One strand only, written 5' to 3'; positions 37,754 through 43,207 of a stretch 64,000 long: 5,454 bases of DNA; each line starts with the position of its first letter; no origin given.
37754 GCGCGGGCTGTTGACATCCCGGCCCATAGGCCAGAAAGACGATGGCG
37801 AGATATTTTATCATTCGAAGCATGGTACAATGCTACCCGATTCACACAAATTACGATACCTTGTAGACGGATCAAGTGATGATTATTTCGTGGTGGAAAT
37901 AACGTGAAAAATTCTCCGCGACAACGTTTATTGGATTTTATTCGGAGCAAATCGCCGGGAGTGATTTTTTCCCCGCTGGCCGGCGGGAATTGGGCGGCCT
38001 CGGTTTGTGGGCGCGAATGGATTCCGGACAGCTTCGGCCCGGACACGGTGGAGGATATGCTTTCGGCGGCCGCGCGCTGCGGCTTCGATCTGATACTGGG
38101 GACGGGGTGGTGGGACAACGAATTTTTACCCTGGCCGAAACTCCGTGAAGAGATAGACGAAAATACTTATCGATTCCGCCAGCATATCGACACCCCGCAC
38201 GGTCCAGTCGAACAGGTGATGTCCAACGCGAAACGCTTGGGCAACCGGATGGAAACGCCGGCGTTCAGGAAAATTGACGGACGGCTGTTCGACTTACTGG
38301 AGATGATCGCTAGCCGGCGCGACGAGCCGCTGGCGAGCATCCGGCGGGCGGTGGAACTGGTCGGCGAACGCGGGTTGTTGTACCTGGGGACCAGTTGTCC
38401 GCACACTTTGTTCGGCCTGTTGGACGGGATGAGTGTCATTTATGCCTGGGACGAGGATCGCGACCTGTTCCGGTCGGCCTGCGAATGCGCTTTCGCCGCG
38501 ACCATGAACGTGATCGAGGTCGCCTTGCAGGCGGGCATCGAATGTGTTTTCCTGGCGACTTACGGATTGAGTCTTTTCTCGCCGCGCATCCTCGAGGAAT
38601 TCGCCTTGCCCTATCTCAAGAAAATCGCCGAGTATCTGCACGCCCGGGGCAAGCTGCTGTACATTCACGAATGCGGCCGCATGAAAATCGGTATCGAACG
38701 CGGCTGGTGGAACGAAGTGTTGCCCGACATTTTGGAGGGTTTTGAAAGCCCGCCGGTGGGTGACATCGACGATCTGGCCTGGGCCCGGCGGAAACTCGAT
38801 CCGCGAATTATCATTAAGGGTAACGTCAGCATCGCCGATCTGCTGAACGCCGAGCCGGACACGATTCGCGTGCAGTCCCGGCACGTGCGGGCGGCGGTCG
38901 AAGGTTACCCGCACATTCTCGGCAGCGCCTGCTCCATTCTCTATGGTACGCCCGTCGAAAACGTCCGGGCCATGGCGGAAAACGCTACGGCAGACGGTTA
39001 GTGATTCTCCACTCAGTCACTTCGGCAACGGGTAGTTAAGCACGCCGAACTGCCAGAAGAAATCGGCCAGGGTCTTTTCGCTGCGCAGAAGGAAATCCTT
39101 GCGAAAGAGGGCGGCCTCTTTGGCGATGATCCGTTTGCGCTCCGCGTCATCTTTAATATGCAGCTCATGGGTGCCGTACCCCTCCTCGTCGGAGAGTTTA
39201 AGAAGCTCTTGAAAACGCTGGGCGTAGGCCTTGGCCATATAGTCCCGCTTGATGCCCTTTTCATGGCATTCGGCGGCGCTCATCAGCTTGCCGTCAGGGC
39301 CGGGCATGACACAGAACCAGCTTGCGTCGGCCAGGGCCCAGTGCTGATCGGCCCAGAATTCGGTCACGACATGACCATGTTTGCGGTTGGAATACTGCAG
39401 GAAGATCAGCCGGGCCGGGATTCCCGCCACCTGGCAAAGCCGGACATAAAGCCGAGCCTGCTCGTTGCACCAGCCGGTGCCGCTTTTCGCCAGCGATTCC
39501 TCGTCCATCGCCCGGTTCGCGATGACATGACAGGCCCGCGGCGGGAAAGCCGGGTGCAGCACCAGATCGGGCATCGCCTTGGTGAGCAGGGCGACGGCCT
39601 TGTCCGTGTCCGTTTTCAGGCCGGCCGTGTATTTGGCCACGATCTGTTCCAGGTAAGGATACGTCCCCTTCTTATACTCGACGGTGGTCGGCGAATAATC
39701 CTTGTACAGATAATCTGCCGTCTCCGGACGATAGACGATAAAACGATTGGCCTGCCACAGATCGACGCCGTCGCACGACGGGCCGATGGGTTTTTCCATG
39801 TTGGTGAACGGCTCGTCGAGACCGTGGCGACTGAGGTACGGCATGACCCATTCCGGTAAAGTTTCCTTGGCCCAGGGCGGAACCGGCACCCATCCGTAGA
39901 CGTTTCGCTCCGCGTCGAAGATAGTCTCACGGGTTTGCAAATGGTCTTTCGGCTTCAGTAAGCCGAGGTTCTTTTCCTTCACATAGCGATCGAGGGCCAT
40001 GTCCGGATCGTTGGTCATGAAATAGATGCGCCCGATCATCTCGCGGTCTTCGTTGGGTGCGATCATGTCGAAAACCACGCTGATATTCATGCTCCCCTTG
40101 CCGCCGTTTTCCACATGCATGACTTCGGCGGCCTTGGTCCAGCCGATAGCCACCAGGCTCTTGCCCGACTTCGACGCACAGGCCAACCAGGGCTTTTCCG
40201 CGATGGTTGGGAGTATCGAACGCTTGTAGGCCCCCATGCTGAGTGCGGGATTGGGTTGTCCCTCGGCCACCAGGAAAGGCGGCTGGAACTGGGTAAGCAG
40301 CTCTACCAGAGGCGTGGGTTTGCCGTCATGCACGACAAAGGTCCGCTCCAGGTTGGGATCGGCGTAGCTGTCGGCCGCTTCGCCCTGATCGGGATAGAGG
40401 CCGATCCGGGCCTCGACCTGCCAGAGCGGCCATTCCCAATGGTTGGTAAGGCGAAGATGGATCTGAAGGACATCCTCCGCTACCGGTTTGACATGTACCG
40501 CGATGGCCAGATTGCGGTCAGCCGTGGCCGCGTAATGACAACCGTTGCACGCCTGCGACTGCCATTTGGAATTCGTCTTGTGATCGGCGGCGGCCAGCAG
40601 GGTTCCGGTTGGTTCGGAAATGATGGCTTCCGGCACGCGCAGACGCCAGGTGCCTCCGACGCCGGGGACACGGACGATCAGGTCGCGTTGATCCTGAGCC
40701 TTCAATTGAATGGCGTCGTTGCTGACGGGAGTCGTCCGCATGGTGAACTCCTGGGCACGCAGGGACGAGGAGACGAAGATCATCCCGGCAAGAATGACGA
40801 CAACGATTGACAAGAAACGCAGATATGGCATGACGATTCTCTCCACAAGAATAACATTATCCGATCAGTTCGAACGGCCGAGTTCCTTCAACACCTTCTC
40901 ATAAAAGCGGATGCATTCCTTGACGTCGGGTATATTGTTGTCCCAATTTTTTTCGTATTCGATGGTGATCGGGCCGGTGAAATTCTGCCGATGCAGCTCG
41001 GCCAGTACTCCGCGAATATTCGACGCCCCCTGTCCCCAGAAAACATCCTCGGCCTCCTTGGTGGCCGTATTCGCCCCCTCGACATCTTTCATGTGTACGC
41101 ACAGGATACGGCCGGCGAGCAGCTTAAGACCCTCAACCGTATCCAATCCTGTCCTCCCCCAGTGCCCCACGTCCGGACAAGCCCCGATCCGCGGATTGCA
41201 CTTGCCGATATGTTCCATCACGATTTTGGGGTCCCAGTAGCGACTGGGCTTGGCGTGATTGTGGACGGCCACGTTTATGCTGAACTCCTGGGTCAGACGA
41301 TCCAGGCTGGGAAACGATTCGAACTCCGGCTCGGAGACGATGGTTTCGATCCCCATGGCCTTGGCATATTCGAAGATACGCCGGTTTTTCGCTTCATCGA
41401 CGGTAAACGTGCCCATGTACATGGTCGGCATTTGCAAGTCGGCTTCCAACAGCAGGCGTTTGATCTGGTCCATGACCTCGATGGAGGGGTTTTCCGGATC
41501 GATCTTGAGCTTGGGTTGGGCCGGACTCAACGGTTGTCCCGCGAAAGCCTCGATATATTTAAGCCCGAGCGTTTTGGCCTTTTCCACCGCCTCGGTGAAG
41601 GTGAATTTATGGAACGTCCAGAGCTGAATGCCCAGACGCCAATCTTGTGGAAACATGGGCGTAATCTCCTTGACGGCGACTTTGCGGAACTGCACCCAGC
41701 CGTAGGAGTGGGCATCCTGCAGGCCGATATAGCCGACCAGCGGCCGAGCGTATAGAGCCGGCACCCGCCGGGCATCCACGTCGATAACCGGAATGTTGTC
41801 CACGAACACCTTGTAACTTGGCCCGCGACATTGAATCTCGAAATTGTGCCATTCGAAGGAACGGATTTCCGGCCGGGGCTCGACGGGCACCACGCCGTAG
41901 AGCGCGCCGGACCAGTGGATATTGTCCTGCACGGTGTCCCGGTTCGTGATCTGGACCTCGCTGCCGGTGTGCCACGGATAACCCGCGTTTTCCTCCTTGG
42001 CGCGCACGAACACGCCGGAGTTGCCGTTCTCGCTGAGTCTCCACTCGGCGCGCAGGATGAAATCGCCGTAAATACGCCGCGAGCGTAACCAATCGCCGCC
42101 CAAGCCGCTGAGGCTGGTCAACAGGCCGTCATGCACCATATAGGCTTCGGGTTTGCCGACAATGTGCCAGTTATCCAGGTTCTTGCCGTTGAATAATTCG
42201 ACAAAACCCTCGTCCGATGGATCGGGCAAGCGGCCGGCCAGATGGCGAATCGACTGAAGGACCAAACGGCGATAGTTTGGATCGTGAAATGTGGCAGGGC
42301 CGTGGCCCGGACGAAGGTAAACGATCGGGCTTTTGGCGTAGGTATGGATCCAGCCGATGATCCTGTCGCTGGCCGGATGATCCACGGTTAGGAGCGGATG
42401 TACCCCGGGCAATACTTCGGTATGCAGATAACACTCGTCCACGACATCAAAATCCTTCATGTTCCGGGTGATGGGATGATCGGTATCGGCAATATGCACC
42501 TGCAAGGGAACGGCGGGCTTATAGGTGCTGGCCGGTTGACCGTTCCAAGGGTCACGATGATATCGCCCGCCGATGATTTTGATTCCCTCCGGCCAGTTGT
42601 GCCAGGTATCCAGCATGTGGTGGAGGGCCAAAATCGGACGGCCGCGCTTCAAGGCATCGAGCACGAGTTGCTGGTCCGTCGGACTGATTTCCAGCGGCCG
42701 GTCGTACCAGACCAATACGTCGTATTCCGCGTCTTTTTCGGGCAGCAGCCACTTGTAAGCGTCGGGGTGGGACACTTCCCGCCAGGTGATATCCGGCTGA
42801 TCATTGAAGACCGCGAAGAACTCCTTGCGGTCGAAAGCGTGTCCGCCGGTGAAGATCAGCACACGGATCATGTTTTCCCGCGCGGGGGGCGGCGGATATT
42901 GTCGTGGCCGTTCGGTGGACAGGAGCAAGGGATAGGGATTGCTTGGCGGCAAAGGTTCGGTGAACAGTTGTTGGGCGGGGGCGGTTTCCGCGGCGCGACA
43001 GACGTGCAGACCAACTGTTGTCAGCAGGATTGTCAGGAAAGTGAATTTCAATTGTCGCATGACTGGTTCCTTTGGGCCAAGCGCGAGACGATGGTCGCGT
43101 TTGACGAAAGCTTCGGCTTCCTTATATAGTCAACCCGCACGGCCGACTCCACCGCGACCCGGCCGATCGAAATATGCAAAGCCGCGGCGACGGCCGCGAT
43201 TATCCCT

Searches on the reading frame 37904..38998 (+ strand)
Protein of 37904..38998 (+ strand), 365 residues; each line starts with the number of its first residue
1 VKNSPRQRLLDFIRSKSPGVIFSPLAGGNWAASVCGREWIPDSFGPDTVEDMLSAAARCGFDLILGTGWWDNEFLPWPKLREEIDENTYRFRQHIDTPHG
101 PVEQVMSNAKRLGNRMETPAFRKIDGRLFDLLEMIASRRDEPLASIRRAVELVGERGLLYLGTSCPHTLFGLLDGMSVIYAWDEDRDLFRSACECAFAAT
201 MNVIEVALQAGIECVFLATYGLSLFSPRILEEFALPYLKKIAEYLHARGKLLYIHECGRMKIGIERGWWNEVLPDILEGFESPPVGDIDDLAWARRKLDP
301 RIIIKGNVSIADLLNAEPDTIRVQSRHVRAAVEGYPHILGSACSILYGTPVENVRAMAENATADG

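Call 54: search_protein_families(library=pfam, proteins=[window:37904-38998:+], max_evalue=0.001)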
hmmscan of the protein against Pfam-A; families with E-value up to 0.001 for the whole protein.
window:37904-38998:+ (365 aa): 1 family
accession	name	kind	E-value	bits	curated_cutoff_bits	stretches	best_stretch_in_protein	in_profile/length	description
PF01208.23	URO-D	-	9.2e-21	74.7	23.9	1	140-360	120-342/346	Uroporphyrinogen decarboxylase (URO-D)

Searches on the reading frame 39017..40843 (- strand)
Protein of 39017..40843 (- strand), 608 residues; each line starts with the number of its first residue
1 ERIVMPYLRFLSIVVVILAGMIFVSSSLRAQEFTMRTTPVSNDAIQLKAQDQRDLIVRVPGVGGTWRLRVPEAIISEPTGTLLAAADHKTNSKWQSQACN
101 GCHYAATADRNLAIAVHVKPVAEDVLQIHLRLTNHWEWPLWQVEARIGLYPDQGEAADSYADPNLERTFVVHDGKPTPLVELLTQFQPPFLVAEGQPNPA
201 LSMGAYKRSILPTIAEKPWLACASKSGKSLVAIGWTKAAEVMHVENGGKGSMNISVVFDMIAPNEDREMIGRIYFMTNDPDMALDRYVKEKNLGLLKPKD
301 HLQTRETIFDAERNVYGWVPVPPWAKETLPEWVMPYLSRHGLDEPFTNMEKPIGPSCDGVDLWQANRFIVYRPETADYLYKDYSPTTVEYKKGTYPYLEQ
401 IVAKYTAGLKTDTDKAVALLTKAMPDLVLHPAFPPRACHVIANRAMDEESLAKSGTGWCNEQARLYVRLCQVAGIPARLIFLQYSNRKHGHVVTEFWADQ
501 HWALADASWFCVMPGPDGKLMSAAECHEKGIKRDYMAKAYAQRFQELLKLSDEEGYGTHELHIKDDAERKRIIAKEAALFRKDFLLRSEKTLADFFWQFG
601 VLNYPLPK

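Call 54: search_protein_families(library=pfam, proteins=[window:39017-40843:-], max_evalue=0.001)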
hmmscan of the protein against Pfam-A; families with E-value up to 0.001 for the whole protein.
window:39017-40843:- (608 aa): 1 family
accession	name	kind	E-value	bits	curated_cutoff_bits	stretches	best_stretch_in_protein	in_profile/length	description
PF01841.26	Transglut_core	-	2.3e-10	41.1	23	1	401-507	3-108/108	Transglutaminase-like superfamily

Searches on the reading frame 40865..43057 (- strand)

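Call 54: search_protein_families(library=pfam, proteins=[window:40865-43057:-], max_evalue=0.001)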
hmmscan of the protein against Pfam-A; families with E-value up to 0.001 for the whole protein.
window:40865-43057:- (730 aa): 3 families
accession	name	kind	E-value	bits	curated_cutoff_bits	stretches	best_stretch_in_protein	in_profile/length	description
PF06439.18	3keto-disac_hyd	-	3e-36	125.7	26.8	1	284-463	1-187/187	3-keto-disaccharide hydrolase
PF06283.17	ThuA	-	6.7e-21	75.9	33.4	1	65-271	1-207/209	Trehalose utilisation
PF01261.30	AP_endonuc_2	-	3e-16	60.3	31.1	1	491-718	1-245/249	Xylose isomerase-like TIM barrel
